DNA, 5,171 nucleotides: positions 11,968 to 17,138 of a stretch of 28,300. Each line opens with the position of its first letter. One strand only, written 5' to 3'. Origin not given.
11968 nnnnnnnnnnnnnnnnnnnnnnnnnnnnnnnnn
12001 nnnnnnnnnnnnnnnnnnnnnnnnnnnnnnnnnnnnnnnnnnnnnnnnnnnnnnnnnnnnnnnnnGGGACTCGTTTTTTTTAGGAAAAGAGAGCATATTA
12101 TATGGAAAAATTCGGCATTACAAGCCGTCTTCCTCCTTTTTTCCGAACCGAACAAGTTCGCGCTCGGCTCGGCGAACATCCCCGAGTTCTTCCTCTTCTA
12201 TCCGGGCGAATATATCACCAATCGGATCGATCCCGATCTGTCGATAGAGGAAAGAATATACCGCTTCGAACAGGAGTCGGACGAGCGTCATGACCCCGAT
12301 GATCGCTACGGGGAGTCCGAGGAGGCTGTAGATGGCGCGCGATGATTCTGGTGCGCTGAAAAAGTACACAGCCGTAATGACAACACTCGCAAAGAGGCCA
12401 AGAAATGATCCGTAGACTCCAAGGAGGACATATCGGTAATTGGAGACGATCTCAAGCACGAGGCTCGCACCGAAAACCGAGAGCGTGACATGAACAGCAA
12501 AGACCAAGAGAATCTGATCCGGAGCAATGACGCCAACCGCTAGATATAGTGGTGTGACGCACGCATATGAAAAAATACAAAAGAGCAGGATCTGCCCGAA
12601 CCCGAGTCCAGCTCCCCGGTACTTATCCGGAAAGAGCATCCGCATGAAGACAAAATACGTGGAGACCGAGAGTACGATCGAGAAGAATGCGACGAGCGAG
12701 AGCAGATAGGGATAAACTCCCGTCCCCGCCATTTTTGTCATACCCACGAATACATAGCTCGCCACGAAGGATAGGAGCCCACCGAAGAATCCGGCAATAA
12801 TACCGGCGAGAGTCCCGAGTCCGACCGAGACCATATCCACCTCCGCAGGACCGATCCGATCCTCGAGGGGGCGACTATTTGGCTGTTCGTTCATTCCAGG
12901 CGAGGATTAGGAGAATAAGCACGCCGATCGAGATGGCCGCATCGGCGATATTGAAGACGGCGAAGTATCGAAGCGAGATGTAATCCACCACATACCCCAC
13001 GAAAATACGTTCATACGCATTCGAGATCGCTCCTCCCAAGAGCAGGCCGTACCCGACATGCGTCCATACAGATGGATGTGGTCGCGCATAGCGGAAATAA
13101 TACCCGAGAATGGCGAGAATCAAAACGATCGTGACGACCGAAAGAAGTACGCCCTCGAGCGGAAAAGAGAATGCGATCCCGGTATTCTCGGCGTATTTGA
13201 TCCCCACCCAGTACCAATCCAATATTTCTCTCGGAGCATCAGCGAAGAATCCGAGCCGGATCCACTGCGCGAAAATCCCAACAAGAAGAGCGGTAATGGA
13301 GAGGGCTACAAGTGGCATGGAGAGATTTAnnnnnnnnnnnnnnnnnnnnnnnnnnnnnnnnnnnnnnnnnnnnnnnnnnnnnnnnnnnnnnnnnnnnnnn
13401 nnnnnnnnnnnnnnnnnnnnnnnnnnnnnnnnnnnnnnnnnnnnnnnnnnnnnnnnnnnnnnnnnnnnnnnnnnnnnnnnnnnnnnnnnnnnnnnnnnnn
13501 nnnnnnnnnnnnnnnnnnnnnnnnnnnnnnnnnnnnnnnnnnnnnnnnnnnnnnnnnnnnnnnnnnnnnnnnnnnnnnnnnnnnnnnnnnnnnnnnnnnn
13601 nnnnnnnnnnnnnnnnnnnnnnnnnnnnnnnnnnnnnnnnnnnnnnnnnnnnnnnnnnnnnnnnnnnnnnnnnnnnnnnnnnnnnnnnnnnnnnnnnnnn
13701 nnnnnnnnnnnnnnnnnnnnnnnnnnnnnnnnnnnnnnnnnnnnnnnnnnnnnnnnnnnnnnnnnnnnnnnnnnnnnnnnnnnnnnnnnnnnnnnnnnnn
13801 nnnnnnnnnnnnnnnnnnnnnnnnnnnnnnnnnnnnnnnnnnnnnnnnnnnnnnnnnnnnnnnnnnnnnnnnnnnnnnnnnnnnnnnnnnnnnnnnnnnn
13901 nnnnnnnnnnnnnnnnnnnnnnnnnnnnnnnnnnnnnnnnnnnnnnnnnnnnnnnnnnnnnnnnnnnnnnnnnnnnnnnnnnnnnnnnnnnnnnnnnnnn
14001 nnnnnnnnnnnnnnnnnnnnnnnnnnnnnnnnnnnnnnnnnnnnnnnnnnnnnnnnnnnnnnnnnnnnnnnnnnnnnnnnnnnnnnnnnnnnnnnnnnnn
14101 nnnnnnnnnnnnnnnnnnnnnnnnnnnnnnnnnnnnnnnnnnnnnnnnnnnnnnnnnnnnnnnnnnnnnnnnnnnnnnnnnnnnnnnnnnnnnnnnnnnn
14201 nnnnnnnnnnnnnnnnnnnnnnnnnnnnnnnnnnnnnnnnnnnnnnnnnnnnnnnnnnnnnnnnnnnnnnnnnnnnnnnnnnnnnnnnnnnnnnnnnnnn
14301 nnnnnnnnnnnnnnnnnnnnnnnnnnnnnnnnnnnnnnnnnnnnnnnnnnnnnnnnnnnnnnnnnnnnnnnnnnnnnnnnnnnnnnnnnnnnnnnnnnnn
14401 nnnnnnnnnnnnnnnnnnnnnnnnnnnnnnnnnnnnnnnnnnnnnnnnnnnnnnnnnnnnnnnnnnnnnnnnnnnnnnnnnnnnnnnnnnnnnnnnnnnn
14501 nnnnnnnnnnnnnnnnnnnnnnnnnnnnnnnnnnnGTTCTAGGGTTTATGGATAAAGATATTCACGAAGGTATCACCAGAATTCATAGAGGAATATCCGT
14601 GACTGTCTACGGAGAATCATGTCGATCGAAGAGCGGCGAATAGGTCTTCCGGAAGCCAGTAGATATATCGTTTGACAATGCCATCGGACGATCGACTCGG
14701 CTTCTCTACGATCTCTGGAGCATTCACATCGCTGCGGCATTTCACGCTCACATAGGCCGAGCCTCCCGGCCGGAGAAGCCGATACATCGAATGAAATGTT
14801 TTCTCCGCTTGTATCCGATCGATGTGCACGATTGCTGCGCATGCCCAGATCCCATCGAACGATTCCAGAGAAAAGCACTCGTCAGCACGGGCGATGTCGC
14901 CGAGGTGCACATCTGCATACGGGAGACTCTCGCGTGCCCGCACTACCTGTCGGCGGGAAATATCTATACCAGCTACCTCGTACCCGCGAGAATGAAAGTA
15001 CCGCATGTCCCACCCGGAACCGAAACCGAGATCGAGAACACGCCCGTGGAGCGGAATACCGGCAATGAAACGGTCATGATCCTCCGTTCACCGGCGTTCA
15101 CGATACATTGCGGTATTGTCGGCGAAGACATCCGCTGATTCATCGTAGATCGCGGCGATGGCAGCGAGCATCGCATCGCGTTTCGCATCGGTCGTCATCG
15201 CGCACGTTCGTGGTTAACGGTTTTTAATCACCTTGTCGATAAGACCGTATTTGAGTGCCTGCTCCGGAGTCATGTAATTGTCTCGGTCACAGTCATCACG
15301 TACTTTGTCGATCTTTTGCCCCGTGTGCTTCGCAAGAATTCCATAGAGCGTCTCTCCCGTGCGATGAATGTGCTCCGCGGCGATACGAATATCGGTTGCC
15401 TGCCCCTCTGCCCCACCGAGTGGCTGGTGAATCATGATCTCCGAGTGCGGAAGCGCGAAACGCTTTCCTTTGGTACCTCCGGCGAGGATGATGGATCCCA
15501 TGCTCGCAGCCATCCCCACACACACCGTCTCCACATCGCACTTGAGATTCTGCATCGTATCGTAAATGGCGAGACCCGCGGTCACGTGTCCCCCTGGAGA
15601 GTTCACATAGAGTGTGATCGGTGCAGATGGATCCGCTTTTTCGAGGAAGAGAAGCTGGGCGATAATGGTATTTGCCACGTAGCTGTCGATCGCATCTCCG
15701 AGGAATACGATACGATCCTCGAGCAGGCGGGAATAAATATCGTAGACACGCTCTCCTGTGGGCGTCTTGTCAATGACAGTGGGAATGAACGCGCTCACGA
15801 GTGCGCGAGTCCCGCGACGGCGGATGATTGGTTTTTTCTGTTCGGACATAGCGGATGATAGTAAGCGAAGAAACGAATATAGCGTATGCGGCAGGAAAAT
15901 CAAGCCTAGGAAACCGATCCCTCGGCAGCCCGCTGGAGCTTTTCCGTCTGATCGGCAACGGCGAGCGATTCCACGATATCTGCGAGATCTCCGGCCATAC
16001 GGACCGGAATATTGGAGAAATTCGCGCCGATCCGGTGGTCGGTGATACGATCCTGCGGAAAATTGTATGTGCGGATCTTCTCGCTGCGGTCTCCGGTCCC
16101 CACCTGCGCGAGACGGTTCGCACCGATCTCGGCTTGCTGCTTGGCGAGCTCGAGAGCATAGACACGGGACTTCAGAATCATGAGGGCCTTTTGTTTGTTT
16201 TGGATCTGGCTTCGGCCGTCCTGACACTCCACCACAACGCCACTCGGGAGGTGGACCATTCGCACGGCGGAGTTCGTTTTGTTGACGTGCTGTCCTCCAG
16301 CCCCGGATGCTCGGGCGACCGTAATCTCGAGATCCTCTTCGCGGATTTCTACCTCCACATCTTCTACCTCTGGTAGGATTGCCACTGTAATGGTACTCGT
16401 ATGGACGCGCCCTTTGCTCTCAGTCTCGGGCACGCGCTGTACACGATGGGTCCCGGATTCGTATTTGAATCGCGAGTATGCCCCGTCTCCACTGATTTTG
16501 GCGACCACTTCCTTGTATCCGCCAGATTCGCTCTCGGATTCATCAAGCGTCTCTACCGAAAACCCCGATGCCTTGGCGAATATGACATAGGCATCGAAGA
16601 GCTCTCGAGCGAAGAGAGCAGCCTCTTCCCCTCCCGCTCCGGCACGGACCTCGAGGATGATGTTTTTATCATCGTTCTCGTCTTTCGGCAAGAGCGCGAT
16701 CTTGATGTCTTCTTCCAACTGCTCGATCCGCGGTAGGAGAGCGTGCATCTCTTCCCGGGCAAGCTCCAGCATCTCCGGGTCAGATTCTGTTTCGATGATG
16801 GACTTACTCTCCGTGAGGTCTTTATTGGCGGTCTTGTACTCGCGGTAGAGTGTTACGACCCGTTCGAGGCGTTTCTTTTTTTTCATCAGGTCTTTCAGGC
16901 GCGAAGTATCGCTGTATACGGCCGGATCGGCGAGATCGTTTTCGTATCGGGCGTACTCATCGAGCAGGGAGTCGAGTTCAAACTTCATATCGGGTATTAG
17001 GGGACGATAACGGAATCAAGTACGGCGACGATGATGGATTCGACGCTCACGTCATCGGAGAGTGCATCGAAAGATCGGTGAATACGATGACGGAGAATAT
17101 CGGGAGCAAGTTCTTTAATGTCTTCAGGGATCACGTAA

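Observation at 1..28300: UGA is decoded as an amino acid: 29 in-frame TGAs in 13 of 25 genes, and no gene needs TGA to stop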

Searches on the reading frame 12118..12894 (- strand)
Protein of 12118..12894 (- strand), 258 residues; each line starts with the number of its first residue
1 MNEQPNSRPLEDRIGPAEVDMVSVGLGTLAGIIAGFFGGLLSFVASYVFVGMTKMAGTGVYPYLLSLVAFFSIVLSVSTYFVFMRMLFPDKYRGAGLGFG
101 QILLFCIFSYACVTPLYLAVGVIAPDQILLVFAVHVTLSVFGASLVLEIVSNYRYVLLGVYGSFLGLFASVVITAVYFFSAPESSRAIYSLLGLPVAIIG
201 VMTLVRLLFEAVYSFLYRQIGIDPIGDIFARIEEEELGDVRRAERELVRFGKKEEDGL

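Call 12: search_protein_families(library=pfam, proteins=[window:12118-12894:-], max_evalue=0.01)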
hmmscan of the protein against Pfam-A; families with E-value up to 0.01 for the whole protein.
window:12118-12894:- (258 aa): 0 families

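Call 14: search_protein_families(library=ncbifam, proteins=[window:12118-12894:-], max_evalue=0.00001)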
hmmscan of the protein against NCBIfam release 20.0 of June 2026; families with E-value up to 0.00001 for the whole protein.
window:12118-12894:- (258 aa): 0 families
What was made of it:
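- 12118..12894 (-): Membrane protein of unknown family. No TGA. No Pfam or NCBIfam hit (calls 12, 14).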

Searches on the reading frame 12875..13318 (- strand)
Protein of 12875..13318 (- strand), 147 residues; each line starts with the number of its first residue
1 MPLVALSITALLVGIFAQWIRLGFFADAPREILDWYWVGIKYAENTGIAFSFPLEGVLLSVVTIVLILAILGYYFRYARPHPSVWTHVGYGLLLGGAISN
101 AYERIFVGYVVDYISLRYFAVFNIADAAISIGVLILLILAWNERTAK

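Call 12: search_protein_families(library=pfam, proteins=[window:12875-13318:-], max_evalue=0.01)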
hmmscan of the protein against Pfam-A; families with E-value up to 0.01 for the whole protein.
window:12875-13318:- (147 aa): 1 family
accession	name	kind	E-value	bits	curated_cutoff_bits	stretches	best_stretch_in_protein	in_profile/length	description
PF01252.23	Peptidase_A8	-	3.5e-27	95.8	25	1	24-140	20-140/142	Signal peptidase (SPase) II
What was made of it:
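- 12875..13318 (-): lspA (signal peptidase II). No TGA. Pfam Peptidase_A8 (call 12).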

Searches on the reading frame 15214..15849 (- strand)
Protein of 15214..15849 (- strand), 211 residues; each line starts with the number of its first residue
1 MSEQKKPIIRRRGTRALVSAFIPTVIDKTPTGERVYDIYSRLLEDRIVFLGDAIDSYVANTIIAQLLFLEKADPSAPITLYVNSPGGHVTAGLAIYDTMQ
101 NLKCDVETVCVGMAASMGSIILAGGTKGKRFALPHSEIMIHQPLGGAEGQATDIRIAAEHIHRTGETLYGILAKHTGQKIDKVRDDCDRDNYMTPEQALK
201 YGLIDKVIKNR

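Call 12: search_protein_families(library=pfam, proteins=[window:15214-15849:-], max_evalue=0.01)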
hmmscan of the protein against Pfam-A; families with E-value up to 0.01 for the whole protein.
window:15214-15849:- (211 aa): 1 family
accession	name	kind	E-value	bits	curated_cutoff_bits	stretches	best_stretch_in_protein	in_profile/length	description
PF00574.28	CLP_protease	-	2.2e-81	272.5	20.2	1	31-210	2-181/182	Clp protease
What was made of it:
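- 15214..15849 (-): clpP. No TGA. Pfam CLP_protease E=2e-81 (call 12).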

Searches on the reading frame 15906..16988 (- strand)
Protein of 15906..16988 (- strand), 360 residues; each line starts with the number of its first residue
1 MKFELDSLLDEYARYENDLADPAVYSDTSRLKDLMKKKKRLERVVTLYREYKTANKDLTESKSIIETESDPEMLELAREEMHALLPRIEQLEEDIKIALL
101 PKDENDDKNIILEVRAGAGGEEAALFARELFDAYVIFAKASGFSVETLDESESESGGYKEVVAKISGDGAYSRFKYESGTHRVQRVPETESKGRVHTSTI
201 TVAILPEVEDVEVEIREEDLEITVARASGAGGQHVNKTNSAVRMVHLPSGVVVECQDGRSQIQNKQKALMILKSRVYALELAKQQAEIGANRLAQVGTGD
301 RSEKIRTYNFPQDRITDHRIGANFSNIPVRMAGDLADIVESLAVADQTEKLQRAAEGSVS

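Call 12: search_protein_families(library=pfam, proteins=[window:15906-16988:-], max_evalue=0.01)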
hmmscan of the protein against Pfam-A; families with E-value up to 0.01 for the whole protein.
window:15906-16988:- (360 aa): 3 families
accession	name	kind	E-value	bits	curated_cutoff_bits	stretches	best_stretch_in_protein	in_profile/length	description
PF03462.23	PCRF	-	1.7e-70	237.2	24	1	10-202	3-194/194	PCRF domain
PF00472.26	RF-1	-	1.4e-42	144.7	35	1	210-319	2-116/116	RF-1 domain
PF16326.10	ABC_tran_CTD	-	0.0052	17.4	32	1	7-42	19-54/69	ABC transporter C-terminal domain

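Call 14: search_protein_families(library=ncbifam, proteins=[window:15906-16988:-], max_evalue=0.00001)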
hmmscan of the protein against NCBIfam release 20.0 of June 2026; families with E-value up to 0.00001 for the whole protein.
window:15906-16988:- (360 aa): 5 families
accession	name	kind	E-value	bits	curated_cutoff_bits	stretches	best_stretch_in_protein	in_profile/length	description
NF001859.2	PRK00591.1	equivalog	4.4e-145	483.1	400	1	5-351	1-347/347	peptide chain release factor 1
TIGR00019.1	prfA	equivalog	7e-143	475.9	423.25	1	4-354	9-358/361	peptide chain release factor 1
TIGR00020.2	prfB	exception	4.9e-82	275.8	370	1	4-341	16-350/353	peptide chain release factor 2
TIGR03072.1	release_prfH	equivalog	4.5e-27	94.9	166.65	1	110-294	1-182/200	peptide chain release factor H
NF006718.0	PRK09256.1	equivalog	1.3e-12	47.6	100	1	212-245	9-42/140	alternative ribosome rescue aminoacyl-tRNA hydrolase ArfB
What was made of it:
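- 15906..16988 (-): prfA, release factor 1, which reads UAA and UAG. No TGA. It carries a PET (PxT-type) tripeptide. The prfB model scores 276 bits, below its 370 cutoff (call 14).
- On Genetic code 25 (UGA = Gly; Gracilibacteria/Absconditabacteria): RF1 is present at 15906-16988, above the equivalog cutoff (call 14).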
